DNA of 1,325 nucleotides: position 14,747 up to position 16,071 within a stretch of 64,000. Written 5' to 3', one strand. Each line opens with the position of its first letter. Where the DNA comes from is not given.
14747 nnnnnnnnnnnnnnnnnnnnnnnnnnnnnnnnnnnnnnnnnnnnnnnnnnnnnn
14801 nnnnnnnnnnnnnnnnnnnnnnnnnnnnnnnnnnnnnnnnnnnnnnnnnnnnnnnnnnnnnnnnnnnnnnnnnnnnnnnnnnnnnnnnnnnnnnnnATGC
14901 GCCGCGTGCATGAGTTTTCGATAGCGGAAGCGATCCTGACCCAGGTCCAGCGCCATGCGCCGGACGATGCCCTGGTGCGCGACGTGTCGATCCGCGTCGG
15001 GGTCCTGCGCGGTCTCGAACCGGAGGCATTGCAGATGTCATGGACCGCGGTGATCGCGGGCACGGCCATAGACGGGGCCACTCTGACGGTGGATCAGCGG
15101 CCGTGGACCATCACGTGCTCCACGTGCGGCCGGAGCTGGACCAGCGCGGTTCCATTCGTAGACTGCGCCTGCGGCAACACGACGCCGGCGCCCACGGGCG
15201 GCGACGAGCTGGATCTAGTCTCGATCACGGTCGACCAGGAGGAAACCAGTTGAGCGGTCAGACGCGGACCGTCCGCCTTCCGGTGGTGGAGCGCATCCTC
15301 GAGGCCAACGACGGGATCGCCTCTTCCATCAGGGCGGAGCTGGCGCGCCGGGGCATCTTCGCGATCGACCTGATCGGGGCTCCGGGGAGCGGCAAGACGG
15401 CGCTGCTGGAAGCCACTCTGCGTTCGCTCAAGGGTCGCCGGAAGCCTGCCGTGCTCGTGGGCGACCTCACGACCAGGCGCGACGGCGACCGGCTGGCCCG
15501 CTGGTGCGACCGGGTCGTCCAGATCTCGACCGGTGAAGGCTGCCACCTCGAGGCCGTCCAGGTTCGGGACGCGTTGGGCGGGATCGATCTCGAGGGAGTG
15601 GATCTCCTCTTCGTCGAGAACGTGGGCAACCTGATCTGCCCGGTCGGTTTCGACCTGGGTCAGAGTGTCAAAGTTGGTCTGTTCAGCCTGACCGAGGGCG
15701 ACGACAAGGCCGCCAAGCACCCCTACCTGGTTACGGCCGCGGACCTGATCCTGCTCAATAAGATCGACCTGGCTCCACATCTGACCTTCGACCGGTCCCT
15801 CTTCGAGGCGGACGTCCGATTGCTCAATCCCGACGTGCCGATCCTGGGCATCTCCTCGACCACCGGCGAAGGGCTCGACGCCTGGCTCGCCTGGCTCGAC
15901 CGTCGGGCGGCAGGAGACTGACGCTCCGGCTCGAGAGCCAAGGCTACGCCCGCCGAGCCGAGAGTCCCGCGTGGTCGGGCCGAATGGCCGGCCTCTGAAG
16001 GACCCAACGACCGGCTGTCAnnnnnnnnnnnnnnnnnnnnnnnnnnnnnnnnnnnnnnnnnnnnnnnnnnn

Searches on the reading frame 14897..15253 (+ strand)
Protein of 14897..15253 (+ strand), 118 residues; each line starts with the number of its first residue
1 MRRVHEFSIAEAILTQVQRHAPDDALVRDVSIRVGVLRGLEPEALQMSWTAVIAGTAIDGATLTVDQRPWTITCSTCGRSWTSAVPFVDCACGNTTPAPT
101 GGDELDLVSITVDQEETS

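Call 10: search_protein_families(library=pfam, proteins=[window:14897-15253:+], max_evalue=0.001)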
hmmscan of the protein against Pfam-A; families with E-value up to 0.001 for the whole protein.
window:14897-15253:+ (118 aa): 1 family
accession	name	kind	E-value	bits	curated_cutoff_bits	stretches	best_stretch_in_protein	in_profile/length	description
PF01155.25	HypA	-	4.3e-21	75.5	28.9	1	5-111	2-111/112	Hydrogenase/urease nickel incorporation, metallochaperone, hypA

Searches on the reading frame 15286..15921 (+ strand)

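Call 10: search_protein_families(library=pfam, proteins=[window:15286-15921:+], max_evalue=0.001)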
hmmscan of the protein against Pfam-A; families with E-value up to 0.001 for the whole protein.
window:15286-15921:+ (211 aa): 2 families
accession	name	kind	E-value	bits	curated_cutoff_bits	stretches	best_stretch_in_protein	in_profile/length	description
PF02492.25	cobW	-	2.3e-20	73.4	20.7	1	29-186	5-178/180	CobW/HypB/UreG, nucleotide-binding domain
PF03308.22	MeaB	-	0.00015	21.3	23.1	1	27-161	36-182/273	Methylmalonyl Co-A mutase-associated GTPase MeaB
